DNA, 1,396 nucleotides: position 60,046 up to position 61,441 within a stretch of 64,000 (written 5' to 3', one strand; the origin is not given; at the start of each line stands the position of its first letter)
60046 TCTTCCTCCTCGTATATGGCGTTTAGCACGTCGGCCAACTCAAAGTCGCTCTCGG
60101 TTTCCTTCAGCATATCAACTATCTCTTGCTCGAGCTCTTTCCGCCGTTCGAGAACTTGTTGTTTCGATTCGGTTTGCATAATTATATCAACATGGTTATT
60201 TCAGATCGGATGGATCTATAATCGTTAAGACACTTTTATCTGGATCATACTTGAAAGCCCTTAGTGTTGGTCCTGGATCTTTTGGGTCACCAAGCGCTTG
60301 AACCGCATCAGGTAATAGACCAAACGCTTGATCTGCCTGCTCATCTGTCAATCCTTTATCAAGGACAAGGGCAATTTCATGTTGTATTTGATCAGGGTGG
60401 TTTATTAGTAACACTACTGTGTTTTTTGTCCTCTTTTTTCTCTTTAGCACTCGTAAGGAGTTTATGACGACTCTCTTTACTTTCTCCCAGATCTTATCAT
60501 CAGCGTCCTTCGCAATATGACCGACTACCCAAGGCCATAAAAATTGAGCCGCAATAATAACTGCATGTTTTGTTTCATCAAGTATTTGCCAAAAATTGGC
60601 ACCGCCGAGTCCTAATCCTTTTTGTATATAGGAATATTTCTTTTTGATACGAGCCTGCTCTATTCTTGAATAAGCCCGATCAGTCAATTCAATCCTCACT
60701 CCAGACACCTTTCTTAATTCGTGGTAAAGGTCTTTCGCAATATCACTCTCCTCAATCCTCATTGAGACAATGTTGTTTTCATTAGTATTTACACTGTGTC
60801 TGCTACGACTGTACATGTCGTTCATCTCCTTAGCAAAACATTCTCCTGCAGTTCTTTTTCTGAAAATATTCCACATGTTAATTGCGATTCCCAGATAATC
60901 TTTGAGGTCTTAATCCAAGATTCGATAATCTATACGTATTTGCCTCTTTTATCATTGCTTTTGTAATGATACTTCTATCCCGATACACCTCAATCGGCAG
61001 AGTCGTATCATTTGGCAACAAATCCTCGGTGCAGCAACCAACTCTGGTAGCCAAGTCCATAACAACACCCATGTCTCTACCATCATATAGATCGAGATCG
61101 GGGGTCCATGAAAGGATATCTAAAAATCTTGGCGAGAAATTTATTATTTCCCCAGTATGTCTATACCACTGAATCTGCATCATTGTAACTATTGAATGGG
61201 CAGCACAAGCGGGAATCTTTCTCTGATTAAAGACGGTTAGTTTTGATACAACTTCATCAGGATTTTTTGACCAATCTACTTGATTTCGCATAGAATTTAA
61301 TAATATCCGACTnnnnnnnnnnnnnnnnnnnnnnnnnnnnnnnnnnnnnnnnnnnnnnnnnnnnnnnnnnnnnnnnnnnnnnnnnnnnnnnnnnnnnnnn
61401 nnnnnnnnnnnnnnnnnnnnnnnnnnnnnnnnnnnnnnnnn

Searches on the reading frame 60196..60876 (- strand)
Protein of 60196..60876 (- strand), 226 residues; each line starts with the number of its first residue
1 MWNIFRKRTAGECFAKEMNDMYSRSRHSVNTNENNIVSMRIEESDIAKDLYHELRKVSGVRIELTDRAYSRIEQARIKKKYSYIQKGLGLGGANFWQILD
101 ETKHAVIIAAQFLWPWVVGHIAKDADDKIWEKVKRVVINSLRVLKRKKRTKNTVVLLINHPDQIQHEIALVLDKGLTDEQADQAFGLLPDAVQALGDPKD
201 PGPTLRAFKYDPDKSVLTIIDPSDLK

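Call 3: search_protein_families(library=pfam, proteins=[window:60196-60876:-], max_evalue=0.1)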
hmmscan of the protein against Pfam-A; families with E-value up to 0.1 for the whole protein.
window:60196-60876:- (226 aa): 0 families

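Call 4: search_protein_families(library=padloc, proteins=[window:60196-60876:-], max_evalue=0.1)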
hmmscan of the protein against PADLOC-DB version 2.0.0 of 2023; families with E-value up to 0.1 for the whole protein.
window:60196-60876:- (226 aa): 0 families

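Call 7: search_protein_families(library=ncbifam, proteins=[window:60196-60876:-], max_evalue=0.1)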
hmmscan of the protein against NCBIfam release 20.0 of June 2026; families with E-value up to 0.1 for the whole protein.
window:60196-60876:- (226 aa): 2 families
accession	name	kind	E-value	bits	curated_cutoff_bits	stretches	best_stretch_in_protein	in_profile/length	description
NF010756.0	PRK14159.1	equivalog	0.085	12.8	171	0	10-50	71-112/176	nucleotide exchange factor GrpE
TIGR00068.2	glyox_I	equivalog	0.095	12.6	120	0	118-168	88-137/143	lactoylglutathione lyase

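Call 8: search_protein_families(library=phrogs, proteins=[window:60196-60876:-], max_evalue=0.1)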
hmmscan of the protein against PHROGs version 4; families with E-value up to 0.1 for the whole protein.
window:60196-60876:- (226 aa): 1 family
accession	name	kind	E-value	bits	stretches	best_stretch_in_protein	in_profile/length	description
phrog_25152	-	unknown function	0.088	13.6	0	58-93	18-53/71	-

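Call 31: search_protein_representatives(protein=window:60196-60876:-)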
Query: 226 residues. Proteins with E-value up to 0.001 (for the whole library): 20; up to 1e-10: 6; up to 1e-30: 1. The best 20 are listed.
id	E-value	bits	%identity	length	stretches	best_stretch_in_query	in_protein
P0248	8.0e-119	411.2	80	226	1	1-226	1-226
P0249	7.0e-28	113.9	29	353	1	10-213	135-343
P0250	3.4e-27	111.7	29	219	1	8-213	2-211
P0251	5.1e-27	111.1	39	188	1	39-214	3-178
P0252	9.5e-17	77.5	29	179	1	49-212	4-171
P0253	1.7e-12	63.5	28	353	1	19-208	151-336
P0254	3.7e-10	55.9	25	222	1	24-203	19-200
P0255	8.5e-10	54.8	30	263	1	12-197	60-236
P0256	1.0e-08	51.2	25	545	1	10-201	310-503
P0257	1.7e-08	50.5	25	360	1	13-199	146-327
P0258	3.7e-07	46.1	24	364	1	14-213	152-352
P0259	6.8e-07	45.3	23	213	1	33-198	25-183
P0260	5.6e-06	42.3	24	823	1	33-185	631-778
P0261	1.7e-05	40.7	23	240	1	20-180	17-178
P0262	2.8e-05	40.0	22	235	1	16-211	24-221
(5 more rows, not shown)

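Call 43: search_protein_families(library=pfam, proteins=[P0249, P0253, P0256], max_evalue=0.01)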
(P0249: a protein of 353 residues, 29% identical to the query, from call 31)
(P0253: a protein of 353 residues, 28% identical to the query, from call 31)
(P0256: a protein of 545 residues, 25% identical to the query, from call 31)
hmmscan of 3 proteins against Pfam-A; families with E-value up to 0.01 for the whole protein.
P0249 (353 aa): 0 families

P0253 (353 aa): 0 families

P0256 (545 aa): 0 families

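Call 56: predict_structure(alignment_id=A2)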
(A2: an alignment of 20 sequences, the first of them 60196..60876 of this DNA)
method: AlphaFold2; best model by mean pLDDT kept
length: 226 residues; sequences in the alignment: 20
mean_pLDDT: 82.8   pTM: 0.80
mean pLDDT of the five models: 82.8, 81.7, 81.5, 80.5, 79.4
residues with pLDDT >= 90: 115; 70-90: 69; 50-70: 32; < 50: 10
segments of 3 or more residues with pLDDT < 50: 89-96
pLDDT, mean of each block of 10 residues (from residue 1): 65 89 93 91 90 93 93 91 64 47 85 71 68 94 88 88 76 95 92 77 83 94 74
secondary structure, 60 per line:
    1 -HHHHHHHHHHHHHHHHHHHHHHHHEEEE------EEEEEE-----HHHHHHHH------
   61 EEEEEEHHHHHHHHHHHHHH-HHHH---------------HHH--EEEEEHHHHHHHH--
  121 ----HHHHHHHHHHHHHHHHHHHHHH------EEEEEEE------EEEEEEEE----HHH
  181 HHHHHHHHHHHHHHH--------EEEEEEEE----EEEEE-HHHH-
elements in order: H2-25 E26-29 E36-41 H47-54 E61-66 H67-80 H82-85 E106-110 H111-118 H125-146 E153-159 E166-173 H178-195 E204-211 E216-220 H222-225

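Call 59: fold_search(model_id=the predicted structure, library=pdb)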
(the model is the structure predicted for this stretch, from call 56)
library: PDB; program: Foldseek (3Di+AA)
matches with E <= 10: 220; with E <= 0.001: 0
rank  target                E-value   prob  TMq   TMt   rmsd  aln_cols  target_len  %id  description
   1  8z5x_n                3.1e-01  0.09  0.13  0.22  11.2        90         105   14  Cryo-EM structure of the MS ring with the proximal rod and the export apparatus (C1) within the polar flagellar motor (released 2025-10-22)
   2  6jis                  3.5e-01  0.11  0.19  0.16  12.9       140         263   15  Crystal structure of the histidine racemase CntK in cobalt and nickel transporter system of staphylococcus aureus (released 2019-10-16)
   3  4jd7_A                4.2e-01  0.11  0.17  0.13   9.9       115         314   10  Crystal structure of pput_1285, a putative hydroxyproline epimerase from Pseudomonas putida f1 (target EFI-506500), op (released 2013-03-06)
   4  4jbd                  5.4e-01  0.08  0.19  0.15  12.3       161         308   10  Crystal structure of Pput_1285, a putative hydroxyproline epimerase from Pseudomonas putida f1 (target EFI-506500), open (released 2013-03-13)
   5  1yvy_B                5.4e-01  0.03  0.13  0.07  14.0       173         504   10  Crystal structure of Anaerobiospirillum succiniciproducens phosphoenolpyruvate carboxykinase (released 2005-07-26)
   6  4jd7_D                5.7e-01  0.08  0.18  0.14  12.1       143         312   10  Crystal structure of pput_1285, a putative hydroxyproline epimerase from Pseudomonas putida f1 (target EFI-506500), op (released 2013-03-06)
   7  4j9w_A                6.1e-01  0.10  0.18  0.14  10.0       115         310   12  Crystal structure of the complex of a hydroxyproline epimerase (TARGET EFI-506499, PSEUDOMONAS FLUORESCENS PF-5) with  (released 2013-03-13)
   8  4wj3_E                6.9e-01  0.16  0.17  0.10   5.4        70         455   11  Crystal structure of the asparagine transamidosome from Pseudomonas aeruginosa (released 2014-12-31)
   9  6l4l                  6.9e-01  0.08  0.19  0.17  12.8       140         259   14  Crystal structure of S. aureus CntK in inactive state (released 2020-10-21)
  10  2ph7_A                7.3e-01  0.06  0.11  0.12  13.2       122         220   11  Crystal structure of AF2093 from Archaeoglobus fulgidus (released 2007-05-08)
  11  3h0l_B                8.8e-01  0.41  0.18  0.10   3.1        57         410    9  Structure of trna-dependent amidotransferase gatcab from aquifex aeolicus (released 2009-07-21)
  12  6jiw                  8.8e-01  0.07  0.17  0.15  13.3       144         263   13  Crystal structure of S. aureus CntK with C72S mutation (released 2019-10-16)
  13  2ph7_B                9.3e-01  0.03  0.13  0.14  17.2       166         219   11  Crystal structure of AF2093 from Archaeoglobus fulgidus (released 2007-05-08)
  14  8pxd                  9.9e-01  0.13  0.15  0.23  12.3        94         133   11  Crystal structure of the C-terminal domain of Hh1412 (released 2024-08-07)
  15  6r76_D                1.1e+00  0.09  0.19  0.14  10.3       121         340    7  Crystal structure of trans-3-Hydroxy-L-proline dehydratase from Thermococcus litoralis - open conformation (released 2019-07-03)
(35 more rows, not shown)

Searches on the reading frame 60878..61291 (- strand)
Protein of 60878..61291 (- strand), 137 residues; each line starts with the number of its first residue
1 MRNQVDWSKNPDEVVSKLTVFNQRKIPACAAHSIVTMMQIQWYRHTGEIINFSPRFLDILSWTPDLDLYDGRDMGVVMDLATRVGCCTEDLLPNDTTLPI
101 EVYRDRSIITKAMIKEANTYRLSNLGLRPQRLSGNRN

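Call 3: search_protein_families(library=pfam, proteins=[window:60878-61291:-], max_evalue=0.1)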
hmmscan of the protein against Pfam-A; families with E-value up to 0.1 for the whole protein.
window:60878-61291:- (137 aa): 0 families

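Call 4: search_protein_families(library=padloc, proteins=[window:60878-61291:-], max_evalue=0.1)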
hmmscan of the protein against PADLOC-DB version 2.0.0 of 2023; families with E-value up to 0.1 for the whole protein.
window:60878-61291:- (137 aa): 0 families

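Call 7: search_protein_families(library=ncbifam, proteins=[window:60878-61291:-], max_evalue=0.1)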
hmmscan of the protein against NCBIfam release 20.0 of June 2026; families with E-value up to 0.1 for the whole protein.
window:60878-61291:- (137 aa): 0 families

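Call 8: search_protein_families(library=phrogs, proteins=[window:60878-61291:-], max_evalue=0.1)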
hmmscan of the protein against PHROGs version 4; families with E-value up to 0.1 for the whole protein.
window:60878-61291:- (137 aa): 0 families
